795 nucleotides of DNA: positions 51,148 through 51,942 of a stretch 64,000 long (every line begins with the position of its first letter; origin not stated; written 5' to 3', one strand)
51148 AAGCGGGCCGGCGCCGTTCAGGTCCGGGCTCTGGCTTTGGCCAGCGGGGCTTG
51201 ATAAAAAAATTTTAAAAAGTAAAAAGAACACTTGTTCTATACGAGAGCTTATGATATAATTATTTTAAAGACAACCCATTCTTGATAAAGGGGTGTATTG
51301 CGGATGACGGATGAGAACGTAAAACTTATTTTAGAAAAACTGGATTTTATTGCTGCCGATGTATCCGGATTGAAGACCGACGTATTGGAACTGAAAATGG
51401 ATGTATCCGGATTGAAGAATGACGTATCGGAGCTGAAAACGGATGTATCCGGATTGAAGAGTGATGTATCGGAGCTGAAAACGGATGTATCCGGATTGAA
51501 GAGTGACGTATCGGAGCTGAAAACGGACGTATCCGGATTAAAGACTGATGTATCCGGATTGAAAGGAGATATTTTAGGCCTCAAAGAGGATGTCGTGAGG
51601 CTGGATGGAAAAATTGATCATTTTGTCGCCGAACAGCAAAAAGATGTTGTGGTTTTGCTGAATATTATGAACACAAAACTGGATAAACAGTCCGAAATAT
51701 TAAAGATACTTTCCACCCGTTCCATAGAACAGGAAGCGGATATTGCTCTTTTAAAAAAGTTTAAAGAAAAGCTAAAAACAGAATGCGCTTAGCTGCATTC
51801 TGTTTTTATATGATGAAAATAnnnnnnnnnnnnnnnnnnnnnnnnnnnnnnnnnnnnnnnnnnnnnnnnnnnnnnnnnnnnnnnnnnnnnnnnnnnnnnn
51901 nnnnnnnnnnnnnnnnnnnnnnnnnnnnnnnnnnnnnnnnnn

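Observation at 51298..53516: Two related tandem-repeat proteins and an HD-GYP phosphodiesterase inserted into the otherwise Bacillus-like comF-yvyF-flgM synteny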

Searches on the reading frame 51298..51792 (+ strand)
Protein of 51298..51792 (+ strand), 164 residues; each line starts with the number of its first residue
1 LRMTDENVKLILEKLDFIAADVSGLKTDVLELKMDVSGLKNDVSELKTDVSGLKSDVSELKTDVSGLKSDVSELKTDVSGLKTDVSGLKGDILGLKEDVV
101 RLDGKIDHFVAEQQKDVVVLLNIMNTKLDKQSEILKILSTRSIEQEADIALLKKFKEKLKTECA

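Call 3: search_protein_families(library=pfam, proteins=[window:51298-51792:+], max_evalue=1)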
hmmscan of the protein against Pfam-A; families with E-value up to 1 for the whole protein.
window:51298-51792:+ (164 aa): 67 families (the best 25 are shown)
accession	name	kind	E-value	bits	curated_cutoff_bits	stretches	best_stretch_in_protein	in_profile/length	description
PF04728.18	LPP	-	4.7e-12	46.5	29.1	3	43-71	2-30/53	Lipoprotein leucine-zipper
PF07889.17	DUF1664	-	1.4e-05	25.5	34.6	3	28-75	74-121/124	Protein of unknown function (DUF1664)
PF25450.1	Rab11-FIP3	-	1.8e-05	25.4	31.9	2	35-79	62-106/125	Rab11-FIP3-like domain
PF07921.17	Fibritin_C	-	3e-05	24.5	21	3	19-64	16-59/93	Fibritin C-terminal region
PF05377.16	FlaC_arch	-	0.00015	22.5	27.8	2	39-74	5-40/55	Flagella accessory protein C (FlaC)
PF11559.13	ADIP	-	0.00021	21.8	34.3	1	33-85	72-124/151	Afadin- and alpha -actinin-Binding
PF06005.17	ZapB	-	0.00024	21.9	31.5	2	51-89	21-59/71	Cell division protein ZapB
PF06818.20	Fez1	-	0.00026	22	34.4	1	19-130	23-140/199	Fez1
PF05531.17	NPV_P10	-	0.00034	21.5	29.8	1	35-80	12-60/75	Nucleopolyhedrovirus P10 protein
PF17098.10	Wtap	-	0.00036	20.9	35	1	28-70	112-154/155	WTAP/Mum2p family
PF07798.16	CCDC90-like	-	0.00038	20.8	33.5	1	54-102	56-102/175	Coiled-coil domain-containing protein 90-like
PF10805.13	DUF2730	-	0.00039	20.9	24.9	1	28-84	34-92/102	Protein of unknown function (DUF2730)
PF04513.17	Baculo_PEP_C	-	0.00042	20.8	38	1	13-100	45-123/140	Baculovirus polyhedron envelope protein, PEP, C terminus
PF10473.14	CENP-F_leu_zip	-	0.0005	20.6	34.5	1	27-86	45-104/140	Leucine-rich repeats of kinetochore protein Cenp-F/LEK1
PF09726.14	Macoilin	-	0.0005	19.3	32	1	40-131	382-472/671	Macoilin family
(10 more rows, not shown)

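Call 6: search_protein_families(library=ncbifam, proteins=[window:51298-51792:+], max_evalue=1)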
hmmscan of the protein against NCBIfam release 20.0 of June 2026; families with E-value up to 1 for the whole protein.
window:51298-51792:+ (164 aa): 30 families (the best 25 are shown)
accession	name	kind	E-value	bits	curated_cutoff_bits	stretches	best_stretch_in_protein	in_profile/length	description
NF011925.1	PRK15396.1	subfamily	9.8e-10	38.5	108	2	62-114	25-77/78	major outer membrane lipoprotein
NF038218.1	IcmG_DotF_IVB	equivalog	2.3e-09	37.3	200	3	36-90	119-173/266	type IVB secretion system protein IcmG/DotF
NF040788.1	S-lay_SlaB_Mtsph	equivalog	2.3e-08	33.4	700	1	20-90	315-385/416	S-layer protein SlaB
TIGR04523.1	Mplasa_alph_rch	subfamily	5.3e-07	27.9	270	1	14-161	322-468/745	helix-rich protein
NF045487.1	ASRP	equivalog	7.8e-06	24.8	300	1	19-101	196-280/593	archaea-specific SMC-related protein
TIGR02169.1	SMC_prok_A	equivalog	1.2e-05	23.2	729.4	1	18-131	853-965/1165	chromosome segregation protein SMC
TIGR02168.1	SMC_prok_B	equivalog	3.3e-05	21.8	567.35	1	24-157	369-501/1181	chromosome segregation protein SMC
NF053525.1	thylo_ssr2422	subfamily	5.8e-05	23.4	38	1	9-54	12-36/77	ssr2422 family thylakoid membrane protein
NF052320.1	Cbp1_fam_LP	subfamily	0.00014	21.4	90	1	6-95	88-177/286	Cbp1 family collagen-binding glycoprotein adhesin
NF046104.1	PptglHdxlasePcsB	equivalog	0.00023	20.5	450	1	36-130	34-127/400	peptidoglycan hydrolase PcsB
TIGR02132.1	phaR_Bmeg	equivalog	0.00027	20.9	148.4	1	82-162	106-184/189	polyhydroxyalkanoic acid synthase subunit PhaR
TIGR04211.1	SH3_and_anchor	equivalog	0.00036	20.2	65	1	29-107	68-149/198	TIGR04211 family SH3 domain-containing protein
NF006542.0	PRK09039.1-1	equivalog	0.00043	19.4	388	1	27-154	74-200/627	peptidoglycan -binding protein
NF002572.0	PRK02224.1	equivalog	0.00068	18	1087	1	7-150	294-436/888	DNA double-strand break repair ATPase Rad50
NF003034.1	PRK03918.1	equivalog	0.0021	16.1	700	1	8-139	209-334/878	DNA double-strand break repair ATPase Rad50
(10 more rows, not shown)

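Call 7: search_protein_families(library=phrogs, proteins=[window:51298-51792:+], max_evalue=1)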
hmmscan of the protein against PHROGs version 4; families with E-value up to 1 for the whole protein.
window:51298-51792:+ (164 aa): 111 families (the best 25 are shown)
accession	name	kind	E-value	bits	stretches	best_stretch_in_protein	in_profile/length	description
phrog_7599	-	unknown function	5.4e-18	66.2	2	40-104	27-89/95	-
phrog_19577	-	head and packaging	8.8e-17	62.3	1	15-104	53-156/378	minor head protein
phrog_30105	-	unknown function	1.9e-09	38.1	1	21-129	7-116/307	-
phrog_3556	-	unknown function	5.1e-09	36.6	1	25-92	172-246/276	-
phrog_3961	-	unknown function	7.7e-09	36.5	2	7-55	56-104/112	-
phrog_33933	-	unknown function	2.5e-07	31.3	2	33-55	11-33/48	-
phrog_8488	-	unknown function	3e-07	31.4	2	20-65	6-51/119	-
phrog_473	-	head and packaging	6.5e-07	30.7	3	41-62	44-65/75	virion structural protein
phrog_17025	-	unknown function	1.2e-06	29.8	1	2-69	37-100/103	-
phrog_38044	-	unknown function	1.5e-06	26.5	1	21-107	3130-3216/3576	-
phrog_1219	-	tail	2.5e-06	28.3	2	18-78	80-140/233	tail needle protein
phrog_6188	-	unknown function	9.8e-06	27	1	12-58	66-112/125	-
phrog_7330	-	unknown function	1.9e-05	25.9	1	40-74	41-75/82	-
phrog_16040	-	head and packaging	2.3e-05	23.5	1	4-101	269-366/1254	virion structural protein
phrog_4563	-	tail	2.4e-05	24.8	2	61-84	8-31/346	tail fiber protein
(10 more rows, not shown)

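Call 8: find_homologous_proteins(query=window:51298-51792:+, max_evalue=0.001)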
Query window:51298-51792:+ (164 aa): 1239 proteins with E <= 0.001 among 8000 candidates; the best 120 are listed.
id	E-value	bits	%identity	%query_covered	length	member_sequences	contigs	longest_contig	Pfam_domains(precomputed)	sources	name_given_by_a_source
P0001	5.5e-88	310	100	99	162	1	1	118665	PF06005.19,PF07889.18,PF26561.1,PF24161.2,PF04728.19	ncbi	ncbi:MAG: hypothetical protein ABFC84_18885 [Veillonellales bacterium]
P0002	5.2e-43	165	73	55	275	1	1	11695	PF04513.18,PF06818.21,PF25450.2,PF07926.18,PF27605.1,PF26666.1,PF26561.1,PF04728.19,PF13166.13,PF23435.3,PF10473.15,PF11559.14,PF25986.1,PF10805.15,PF28256.1,PF06810.18,PF24073.2,PF07889.18,PF23177.2,PF16740.11,PF04977.21,PF26052.1,PF14662.12,PF25994.1,PF07798.17,PF26095.1,PF06005.19,PF10186.15,PF27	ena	-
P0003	1.5e-37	147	74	51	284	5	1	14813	PF09726.15,PF24161.2,PF04728.19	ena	-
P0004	1.7e-35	140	67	54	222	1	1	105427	PF16331.11,PF21300.3,PF04513.18,PF06818.21,PF25450.2,PF27605.1,PF26666.1,PF05531.18,PF26561.1,PF04728.19,PF10473.15,PF00170.27,PF05377.18,PF06005.19,PF11559.14,PF06216.17,PF10805.15,PF06810.18,PF23649.2,PF07889.18,PF24161.2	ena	-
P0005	5.0e-34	136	45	74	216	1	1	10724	PF25994.1,PF16331.11,PF13851.12,PF06818.21,PF27605.1,PF04728.19,PF10473.15,PF26004.1,PF05377.18,PF11559.14,PF25762.2,PF23649.2,PF19220.7,PF07889.18,PF24161.2,PF06419.18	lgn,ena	-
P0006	5.0e-33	132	73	52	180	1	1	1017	PF21300.3,PF04513.18,PF10805.15,PF27605.1,PF00038.27,PF07889.18,PF05531.18,PF24161.2,PF04728.19,PF15908.11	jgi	jgi:chromosome segregation ATPase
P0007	1.6e-32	131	45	78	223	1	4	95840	PF25994.1,PF16331.11,PF13851.12,PF06818.21,PF25450.2,PF27605.1,PF04728.19,PF10473.15,PF26004.1,PF05377.18,PF11559.14,PF25762.2,PF23649.2,PF19220.7,PF07889.18,PF24161.2,PF06419.18,PF04977.21,PF14662.12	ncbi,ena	-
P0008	5.3e-32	129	44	74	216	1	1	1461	PF25994.1,PF17749.7,PF13851.12,PF06818.21,PF27605.1,PF04728.19,PF10473.15,PF26004.1,PF05377.18,PF11559.14,PF23649.2,PF19220.7,PF07889.18,PF24161.2,PF06419.18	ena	-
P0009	5.3e-32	129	44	74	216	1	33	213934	PF25994.1,PF13851.12,PF11559.14,PF06818.21,PF27605.1,PF23649.2,PF19220.7,PF24161.2,PF04728.19,PF06419.18,PF10473.15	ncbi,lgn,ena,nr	ncbi:MAG: hypothetical protein PUG78_07265 [Eubacteriales bacterium]|nr:hypothetical protein [Eubact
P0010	1.3e-31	128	45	78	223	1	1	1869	PF25994.1,PF13851.12,PF04513.18,PF13870.12,PF06818.21,PF27605.1,PF04728.19,PF10473.15,PF05377.18,PF11559.14,PF06103.17,PF06810.18,PF25762.2,PF23649.2,PF19220.7,PF07889.18,PF24161.2,PF06419.18,PF04977.21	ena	-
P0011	3.9e-31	126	44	74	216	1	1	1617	PF25994.1,PF17749.7,PF13851.12,PF27605.1,PF04728.19,PF10473.15,PF05377.18,PF11559.14,PF23649.2,PF19220.7,PF07889.18,PF24161.2,PF06419.18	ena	-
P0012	5.7e-31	126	76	44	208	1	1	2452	PF21300.3,PF04513.18,PF06818.21,PF25450.2,PF26666.1,PF05531.18,PF04728.19,PF10473.15,PF00170.27,PF05377.18,PF06005.19,PF11559.14,PF10805.15,PF23649.2,PF07889.18,PF24161.2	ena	-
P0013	1.0e-30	125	56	58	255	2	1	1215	PF26561.1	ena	-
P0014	2.2e-30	124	44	74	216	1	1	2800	PF17749.7,PF13851.12,PF11559.14,PF27605.1,PF23649.2,PF19220.7,PF24161.2,PF10473.15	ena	-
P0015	1.4e-29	121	45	74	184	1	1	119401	PF25994.1,PF01519.23,PF13851.12,PF04513.18,PF27605.1,PF04728.19,PF10473.15,PF26004.1,PF05377.18,PF06005.19,PF11559.14,PF06810.18,PF04012.18,PF23649.2,PF19220.7,PF07889.18,PF24161.2,PF06419.18,PF04977.21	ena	-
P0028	1.4e-26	111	37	91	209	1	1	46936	PF04513.18,PF28385.1,PF10779.15,PF04849.19,PF06818.21,PF25450.2,PF07926.18,PF27605.1,PF04108.18,PF26666.1,PF05010.20,PF04728.19,PF23435.3,PF10473.15,PF26004.1,PF00170.27,PF11559.14,PF05667.17,PF25986.1,PF10805.15,PF06810.18,PF07889.18,PF23177.2,PF28019.1,PF04977.21,PF25994.1,PF12325.14,PF07407.18,PF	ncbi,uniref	ncbi:hypothetical protein [Pueribacillus sp. YX66]|uniref:hypothetical protein n=1 Tax=Pueribacillus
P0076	6.6e-20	90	67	51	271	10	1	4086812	PF16331.11,PF13870.12,PF06818.21,PF25450.2,PF20882.3,PF27605.1,PF26666.1,PF26561.1,PF04728.19,PF23435.3,PF10473.15,PF11559.14,PF10805.15,PF28256.1,PF06810.18,PF07889.18,PF04977.21,PF09726.15,PF25014.2,PF15397.12,PF05377.18,PF06005.19,PF02183.24,PF28447.1,PF23649.2,PF24161.2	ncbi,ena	-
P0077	7.3e-20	90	73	40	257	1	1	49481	PF09726.15,PF06810.18,PF24161.2,PF04728.19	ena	-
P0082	1.8e-19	88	56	60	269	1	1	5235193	PF00170.27,PF10805.15,PF06810.18,PF26561.1,PF24161.2,PF04728.19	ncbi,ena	-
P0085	5.0e-19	87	61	51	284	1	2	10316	PF25994.1,PF16888.11,PF25450.2,PF20882.3,PF02403.28,PF27605.1,PF26561.1,PF04728.19,PF26095.1,PF06005.19,PF11559.14,PF10805.15,PF28256.1,PF06810.18,PF04012.18,PF23649.2,PF24161.2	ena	-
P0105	3.5e-18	84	48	73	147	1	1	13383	PF13851.12,PF04513.18,PF25450.2,PF27605.1,PF25785.2,PF26561.1,PF04728.19,PF10473.15,PF06009.20,PF05377.18,PF11559.14,PF23649.2,PF19220.7,PF07889.18,PF24161.2,PF06419.18,PF15908.11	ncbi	-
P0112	4.9e-18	84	53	59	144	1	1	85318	PF00170.27,PF06005.19,PF11559.14,PF25450.2,PF23649.2,PF23177.2,PF26561.1,PF24161.2,PF04728.19,PF15908.11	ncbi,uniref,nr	ncbi:hypothetical protein REC12_07095 [Desulfosporosinus sp. PR]|uniref:hypothetical protein n=1 Tax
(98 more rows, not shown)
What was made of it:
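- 51304..51792 (+): Gene X, 162 aa (alternative TTG start at 51298). X-type member of the small coiled-coil superfamily: N-terminal helix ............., then a heptad array, then the C-terminal module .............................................. Identical NCBI protein P0001 (call 8).
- Checked: NCBI calls the ATG at 51304, giving 162 aa (P0001, call 8).
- Tried and rejected: Whole-X database search (call 8).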

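Call 47: search_protein_families(library=padloc, proteins=[window:51298-51792:+], max_evalue=0.1)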
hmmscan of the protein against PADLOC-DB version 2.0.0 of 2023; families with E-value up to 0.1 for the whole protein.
window:51298-51792:+ (164 aa): 10 families
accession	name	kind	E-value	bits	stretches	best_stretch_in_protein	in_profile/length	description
PDLC00006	DruC1|DruC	-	2.6e-06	24.2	1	11-161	173-318/626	Unknown function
PDLC03863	LmuB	-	4.7e-05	20.3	1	4-74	339-410/610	-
PDLC00507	JetC1|JetC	-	0.00025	17.5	1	14-136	704-828/1215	DUF3584 domain; MukB-like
PDLC02726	PbeC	-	0.00047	16.7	1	3-88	374-460/637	PbeC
PDLC03865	LmuB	-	0.00052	16.3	1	33-138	370-788/1007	-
PDLC02709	PbeC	-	0.00062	16.5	1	21-92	395-467/661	PbeC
PDLC03860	LmuB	-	0.0018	14.9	1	36-159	172-291/565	-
PDLC00580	JetC3|JetC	-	0.0034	13.6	1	25-137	317-844/1068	DUF3584 domain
PDLC03859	LmuB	-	0.0045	14.2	1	16-144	363-491/611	-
PDLC02722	PbeC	-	0.014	12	1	11-159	362-508/643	PbeC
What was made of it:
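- On Known anti-phage defence proteins (PADLOC-DB 2.0): Only weak matches to coiled-coil regions of SMC-like proteins (JetC, LmuB, PbeC, DruC) (call 47).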

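Call 62: find_encoding_contigs(protein=P0028, flank=5000, max_places=2)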
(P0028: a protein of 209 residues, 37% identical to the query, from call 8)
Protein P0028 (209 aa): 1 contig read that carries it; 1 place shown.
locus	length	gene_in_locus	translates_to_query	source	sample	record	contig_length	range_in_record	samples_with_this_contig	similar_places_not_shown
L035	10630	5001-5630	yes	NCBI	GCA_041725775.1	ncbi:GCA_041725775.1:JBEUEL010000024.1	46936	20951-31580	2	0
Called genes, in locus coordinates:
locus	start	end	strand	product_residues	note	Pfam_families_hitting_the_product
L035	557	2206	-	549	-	PF00939:Na_sulph_symp, PF03600:CitMHS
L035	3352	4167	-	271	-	PF00669:Flagellin_N, PF00700:Flagellin_C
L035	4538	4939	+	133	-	-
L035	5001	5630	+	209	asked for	PF04513:Baculo_PEP_C (weak), PF05531:NPV_P10 (weak), PF06818:Fez1 (weak), PF10473:CENP-F_leu_zip, PF23649:FKBP15, PF24161:CCDC39, PF27605:ODF2_C, PF25986:Kazrin, +36 more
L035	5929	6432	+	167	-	PF22297:PccH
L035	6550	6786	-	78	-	-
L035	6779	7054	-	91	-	-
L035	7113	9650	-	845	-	PF17159:MASE3, PF00989:PAS, PF08448:PAS_4, PF13188:PAS_8 (faint), PF13426:PAS_9, PF00990:GGDEF, PF00563:EAL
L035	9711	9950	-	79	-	-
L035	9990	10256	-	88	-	-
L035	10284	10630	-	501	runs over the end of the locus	PF00989:PAS (faint), PF13426:PAS_9 (weak), PF08447:PAS_3, PF00015:MCPsignal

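Call 63: find_encoding_contigs(protein=P0112, flank=5000, max_places=2)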
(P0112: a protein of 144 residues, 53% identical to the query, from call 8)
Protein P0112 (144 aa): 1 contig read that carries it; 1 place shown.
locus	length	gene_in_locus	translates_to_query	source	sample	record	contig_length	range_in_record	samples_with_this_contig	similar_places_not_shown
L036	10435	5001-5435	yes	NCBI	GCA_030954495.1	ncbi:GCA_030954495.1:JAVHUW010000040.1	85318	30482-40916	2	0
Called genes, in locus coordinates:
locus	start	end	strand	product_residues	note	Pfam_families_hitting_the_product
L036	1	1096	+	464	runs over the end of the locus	PF00672:HAMP, PF00512:HisKA, PF02518:HATPase_c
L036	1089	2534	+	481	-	-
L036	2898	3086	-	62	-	PF00269:SASP (weak)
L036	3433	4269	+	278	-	PF01261:AP_endonuc_2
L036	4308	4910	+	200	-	PF12654:DUF3786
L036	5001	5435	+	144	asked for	PF00170:bZIP_1 (faint), PF06005:ZapB (faint), PF11559:ADIP (faint), PF15908:HMMR_C (faint), PF23649:FKBP15 (weak), PF24161:CCDC39 (weak), PF25450:Rab11-FIP3 (faint), PF23177:bHLH_IRO3 (faint), +2 more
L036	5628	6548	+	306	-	PF02735:Ku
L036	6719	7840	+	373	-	PF02481:DNA_processg_A, PF17782:WHD_DprA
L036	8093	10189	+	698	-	PF01751:Toprim, PF01131:Topoisom_bac, PF01396:Zn_ribbon_Top1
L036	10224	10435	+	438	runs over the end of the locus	PF01134:GIDA, PF01266:DAO (weak), PF13450:NAD_binding_8 (weak)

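Call 68: predict_structure(alignment_id=A3)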
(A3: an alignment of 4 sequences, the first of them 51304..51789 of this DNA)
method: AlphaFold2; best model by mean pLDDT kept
length: 162 residues; sequences in the alignment: 4
mean_pLDDT: 95.8   pTM: 0.45
mean pLDDT of the five models: 95.8, 94.9, 94.1, 93.9, 92.9
residues with pLDDT >= 90: 156; 70-90: 4; 50-70: 2; < 50: 0
segments of 3 or more residues with pLDDT < 50: none
pLDDT, mean of each block of 10 residues (from residue 1): 88 95 97 97 98 98 98 97 97 96 96 97 97 97 96 94 75
secondary structure, 60 per line:
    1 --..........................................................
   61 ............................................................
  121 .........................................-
elements in order: H3-161
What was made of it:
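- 51304..51792 (+): AlphaFold2 predicts one helix, residues 3-161, pLDDT 95.8 (call 68).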
